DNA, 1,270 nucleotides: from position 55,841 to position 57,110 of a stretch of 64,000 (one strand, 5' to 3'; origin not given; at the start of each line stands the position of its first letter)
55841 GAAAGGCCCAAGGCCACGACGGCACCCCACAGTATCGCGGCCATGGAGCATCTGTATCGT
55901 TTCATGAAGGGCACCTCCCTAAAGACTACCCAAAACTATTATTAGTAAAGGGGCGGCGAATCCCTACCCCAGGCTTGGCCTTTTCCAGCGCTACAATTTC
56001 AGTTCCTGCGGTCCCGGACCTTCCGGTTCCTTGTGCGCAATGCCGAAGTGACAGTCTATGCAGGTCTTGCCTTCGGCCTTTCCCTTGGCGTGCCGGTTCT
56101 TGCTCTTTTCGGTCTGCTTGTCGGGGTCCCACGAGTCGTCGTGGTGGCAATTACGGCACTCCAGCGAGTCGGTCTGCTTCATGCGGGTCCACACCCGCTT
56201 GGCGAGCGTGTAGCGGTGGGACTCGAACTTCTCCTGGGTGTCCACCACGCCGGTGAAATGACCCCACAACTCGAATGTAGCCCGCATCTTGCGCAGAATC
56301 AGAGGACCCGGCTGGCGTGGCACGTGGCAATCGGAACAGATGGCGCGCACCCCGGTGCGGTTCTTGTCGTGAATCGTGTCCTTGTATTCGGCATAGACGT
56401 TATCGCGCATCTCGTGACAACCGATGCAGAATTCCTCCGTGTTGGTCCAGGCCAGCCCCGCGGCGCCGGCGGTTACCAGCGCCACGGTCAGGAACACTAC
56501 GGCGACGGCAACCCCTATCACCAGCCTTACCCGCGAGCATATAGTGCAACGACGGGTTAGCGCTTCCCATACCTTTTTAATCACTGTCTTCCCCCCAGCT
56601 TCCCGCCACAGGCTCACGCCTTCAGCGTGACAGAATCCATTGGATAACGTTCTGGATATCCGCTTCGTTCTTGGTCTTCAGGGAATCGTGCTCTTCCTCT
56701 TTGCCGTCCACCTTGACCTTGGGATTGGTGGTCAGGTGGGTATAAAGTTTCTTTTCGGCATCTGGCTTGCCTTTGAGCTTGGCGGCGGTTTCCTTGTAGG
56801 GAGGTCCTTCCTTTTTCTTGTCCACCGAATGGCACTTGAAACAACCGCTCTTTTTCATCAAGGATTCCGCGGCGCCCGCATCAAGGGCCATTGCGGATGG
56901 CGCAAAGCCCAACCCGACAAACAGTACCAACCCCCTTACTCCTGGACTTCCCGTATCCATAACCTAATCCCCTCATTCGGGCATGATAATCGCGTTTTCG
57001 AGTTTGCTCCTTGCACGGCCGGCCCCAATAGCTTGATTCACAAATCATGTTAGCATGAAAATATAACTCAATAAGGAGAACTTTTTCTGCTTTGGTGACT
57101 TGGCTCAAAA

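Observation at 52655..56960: Self-contained four-gene porin-cytochrome operon (monohaem c, CymA/NapC-like tetrahaem, MtoA/MtrA-like decahaem, MtoB/MtrB/PioB-like barrel) with a non-canonical gene order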

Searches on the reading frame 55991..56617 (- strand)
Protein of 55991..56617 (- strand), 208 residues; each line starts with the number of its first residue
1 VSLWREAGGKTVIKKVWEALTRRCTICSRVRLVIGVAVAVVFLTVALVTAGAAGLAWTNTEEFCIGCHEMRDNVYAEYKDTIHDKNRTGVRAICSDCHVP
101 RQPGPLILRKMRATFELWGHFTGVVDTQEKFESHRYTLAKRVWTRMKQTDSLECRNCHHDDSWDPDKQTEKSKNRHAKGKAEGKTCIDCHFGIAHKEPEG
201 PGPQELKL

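Call 4: search_protein_families(library=pfam, proteins=[window:55991-56617:-], max_evalue=0.01)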
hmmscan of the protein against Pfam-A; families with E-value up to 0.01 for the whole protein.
window:55991-56617:- (208 aa): 6 families
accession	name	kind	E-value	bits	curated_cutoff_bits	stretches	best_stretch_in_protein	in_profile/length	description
PF03264.19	Cytochrom_NNT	-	1.9e-63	213.8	24.1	1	34-199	9-173/174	NapC/NirT cytochrome c family, N-terminal region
PF14537.11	Cytochrom_c3_2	-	2.2e-06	28.5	25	0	59-99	24-65/79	Cytochrome c3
PF22113.1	Mtrc-MtrF_II-IV_dom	-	3.6e-06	27.1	30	1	61-194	6-131/176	Outer membrane cytochrome MtrC/MtrF-like, domains II/IV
PF02085.21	Cytochrom_CIII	-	0.00015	22.5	22.9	0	62-100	47-84/101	Class III cytochrome C family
PF09699.15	Paired_CXXCH_1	-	0.00039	20.5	20.6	0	54-69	22-37/41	Doubled CXXCH motif (Paired_CXXCH_1)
PF14522.11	Cytochrome_C7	-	0.0007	19.8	24.8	1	150-192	12-50/67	Cytochrome c7 and related cytochrome c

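Call 5: search_protein_families(library=ncbifam, proteins=[window:55991-56617:-], max_evalue=0.01)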
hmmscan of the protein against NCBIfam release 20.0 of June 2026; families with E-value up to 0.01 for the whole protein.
window:55991-56617:- (208 aa): 7 families
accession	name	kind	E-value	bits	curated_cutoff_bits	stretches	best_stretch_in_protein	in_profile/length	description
TIGR02161.1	napC_nirT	subfamily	1.7e-66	223.7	310.6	1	13-199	2-183/185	periplasmic nitrate (or nitrite) reductase c-type cytochrome, NapC/NirT family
NF007906.0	PRK10617.1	equivalog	5.2e-60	202.7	349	1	11-199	9-192/200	cytochrome c-type protein NapC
TIGR02162.1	torC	equivalog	1.3e-58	199.1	478.2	1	15-199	2-182/387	pentaheme c-type cytochrome TorC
NF011606.0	PRK15032.1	equivalog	6.2e-48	163.8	455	1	13-199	1-183/390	pentaheme c-type cytochrome TorC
TIGR03153.1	cytochr_NrfH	equivalog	3.3e-12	46.6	134.2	1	38-195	4-138/138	cytochrome c nitrite reductase small subunit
TIGR03146.1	cyt_nit_nrfB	equivalog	0.00026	21.3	166.6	0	137-191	95-142/145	cytochrome c nitrite reductase pentaheme subunit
TIGR03508.1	decahem_SO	subfamily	0.0011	18.4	192.2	0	59-100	68-103/258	DmsE family decaheme c-type cytochrome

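Call 23: search_solved_structures(query=window:55991-56617:-, max_evalue=0.001, show_alignments=1)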
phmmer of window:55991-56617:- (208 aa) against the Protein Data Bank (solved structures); distinct sequences matched with E-value up to 0.001: 1.
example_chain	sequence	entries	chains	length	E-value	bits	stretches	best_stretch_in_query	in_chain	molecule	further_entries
5ze8_A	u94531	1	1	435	0.00098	22.1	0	57-104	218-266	cytochrome c552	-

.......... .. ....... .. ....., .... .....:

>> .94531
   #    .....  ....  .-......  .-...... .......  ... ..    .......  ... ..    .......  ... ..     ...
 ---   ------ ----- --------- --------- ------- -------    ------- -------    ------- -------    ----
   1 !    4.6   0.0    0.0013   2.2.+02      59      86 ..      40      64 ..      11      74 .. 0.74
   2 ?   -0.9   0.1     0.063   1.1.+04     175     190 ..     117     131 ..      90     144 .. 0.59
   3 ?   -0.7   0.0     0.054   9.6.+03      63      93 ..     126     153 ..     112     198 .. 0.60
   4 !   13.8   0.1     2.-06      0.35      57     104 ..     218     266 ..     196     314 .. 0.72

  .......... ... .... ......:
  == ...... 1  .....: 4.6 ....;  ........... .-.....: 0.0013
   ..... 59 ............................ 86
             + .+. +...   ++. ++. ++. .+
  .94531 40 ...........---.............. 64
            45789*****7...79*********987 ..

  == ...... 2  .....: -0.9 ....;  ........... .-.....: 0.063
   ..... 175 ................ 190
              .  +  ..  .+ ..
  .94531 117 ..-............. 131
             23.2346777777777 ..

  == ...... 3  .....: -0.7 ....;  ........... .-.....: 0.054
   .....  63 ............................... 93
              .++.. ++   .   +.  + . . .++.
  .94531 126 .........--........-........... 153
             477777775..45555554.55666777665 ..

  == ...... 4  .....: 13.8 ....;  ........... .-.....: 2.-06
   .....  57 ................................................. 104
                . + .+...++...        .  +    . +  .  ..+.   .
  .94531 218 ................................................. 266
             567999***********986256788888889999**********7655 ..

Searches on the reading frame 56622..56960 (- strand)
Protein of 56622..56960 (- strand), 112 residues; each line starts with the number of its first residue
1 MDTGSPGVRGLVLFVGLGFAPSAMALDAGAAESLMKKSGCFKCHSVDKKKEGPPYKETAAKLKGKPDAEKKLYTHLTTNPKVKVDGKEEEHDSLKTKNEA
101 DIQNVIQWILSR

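Call 4: search_protein_families(library=pfam, proteins=[window:56622-56960:-], max_evalue=0.01)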
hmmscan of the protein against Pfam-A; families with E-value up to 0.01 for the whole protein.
window:56622-56960:- (112 aa): 1 family
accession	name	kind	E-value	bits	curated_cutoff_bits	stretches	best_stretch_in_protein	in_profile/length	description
PF00034.26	Cytochrom_C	-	5.9e-07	31.2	21.3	1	32-111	5-88/90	Cytochrome c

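Call 5: search_protein_families(library=ncbifam, proteins=[window:56622-56960:-], max_evalue=0.01)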
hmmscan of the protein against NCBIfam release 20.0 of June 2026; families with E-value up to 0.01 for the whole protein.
window:56622-56960:- (112 aa): 0 families

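Call 20: search_solved_structures(query=window:56622-56960:-, max_evalue=0.01, show_alignments=2)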
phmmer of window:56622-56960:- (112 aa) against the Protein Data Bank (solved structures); distinct sequences matched with E-value up to 0.01: 18.
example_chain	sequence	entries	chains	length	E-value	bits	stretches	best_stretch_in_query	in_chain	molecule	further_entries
4xxl_A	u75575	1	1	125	3.3e-24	88.2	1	17-111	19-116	Cytochrome c class I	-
2pac_A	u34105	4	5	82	3.2e-08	36.8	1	32-111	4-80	CYTOCHROME C551 | Cytochrome c-551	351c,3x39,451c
2exv_A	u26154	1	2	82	4.3e-08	36.3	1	32-111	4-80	Cytochrome c-551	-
1dvv_A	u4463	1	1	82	7.9e-08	35.5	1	32-111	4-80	CYTOCHROME C551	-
1cor_A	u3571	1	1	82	3.4e-07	33.5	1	31-111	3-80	CYTOCHROME C551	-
5xed_A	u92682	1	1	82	3.6e-07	33.4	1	32-110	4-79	Cytochrome c-551,Cytochrome c-552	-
5xec_A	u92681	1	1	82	3.8e-07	33.3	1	32-76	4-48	Cytochrome c-551,Cytochrome c-552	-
5xec_C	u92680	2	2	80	4.7e-07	33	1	32-111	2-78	Cytochrome c-552,Cytochrome c-551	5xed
2d0s_A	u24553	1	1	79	6.3e-07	32.6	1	32-111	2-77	cytochrome c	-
1fi3_A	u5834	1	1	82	1.8e-06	31.2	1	31-111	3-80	CYTOCHROME C-551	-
1cch_A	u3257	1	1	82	3.2e-06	30.3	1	31-111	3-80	CYTOCHROME C551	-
6kq1_A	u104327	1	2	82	3.7e-06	30.1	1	31-79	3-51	Cytochrome C biogenesis protein CcsA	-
9l08_A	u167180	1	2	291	4.2e-06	29.9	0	29-69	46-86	Covalently Connected Cytochrome c555 trimer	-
1ayg_A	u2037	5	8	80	9.5e-06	28.8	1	32-76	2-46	CYTOCHROME C-552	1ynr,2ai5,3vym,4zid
2i8f_A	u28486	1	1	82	3.8e-05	26.9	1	31-75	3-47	Cytochrome c-551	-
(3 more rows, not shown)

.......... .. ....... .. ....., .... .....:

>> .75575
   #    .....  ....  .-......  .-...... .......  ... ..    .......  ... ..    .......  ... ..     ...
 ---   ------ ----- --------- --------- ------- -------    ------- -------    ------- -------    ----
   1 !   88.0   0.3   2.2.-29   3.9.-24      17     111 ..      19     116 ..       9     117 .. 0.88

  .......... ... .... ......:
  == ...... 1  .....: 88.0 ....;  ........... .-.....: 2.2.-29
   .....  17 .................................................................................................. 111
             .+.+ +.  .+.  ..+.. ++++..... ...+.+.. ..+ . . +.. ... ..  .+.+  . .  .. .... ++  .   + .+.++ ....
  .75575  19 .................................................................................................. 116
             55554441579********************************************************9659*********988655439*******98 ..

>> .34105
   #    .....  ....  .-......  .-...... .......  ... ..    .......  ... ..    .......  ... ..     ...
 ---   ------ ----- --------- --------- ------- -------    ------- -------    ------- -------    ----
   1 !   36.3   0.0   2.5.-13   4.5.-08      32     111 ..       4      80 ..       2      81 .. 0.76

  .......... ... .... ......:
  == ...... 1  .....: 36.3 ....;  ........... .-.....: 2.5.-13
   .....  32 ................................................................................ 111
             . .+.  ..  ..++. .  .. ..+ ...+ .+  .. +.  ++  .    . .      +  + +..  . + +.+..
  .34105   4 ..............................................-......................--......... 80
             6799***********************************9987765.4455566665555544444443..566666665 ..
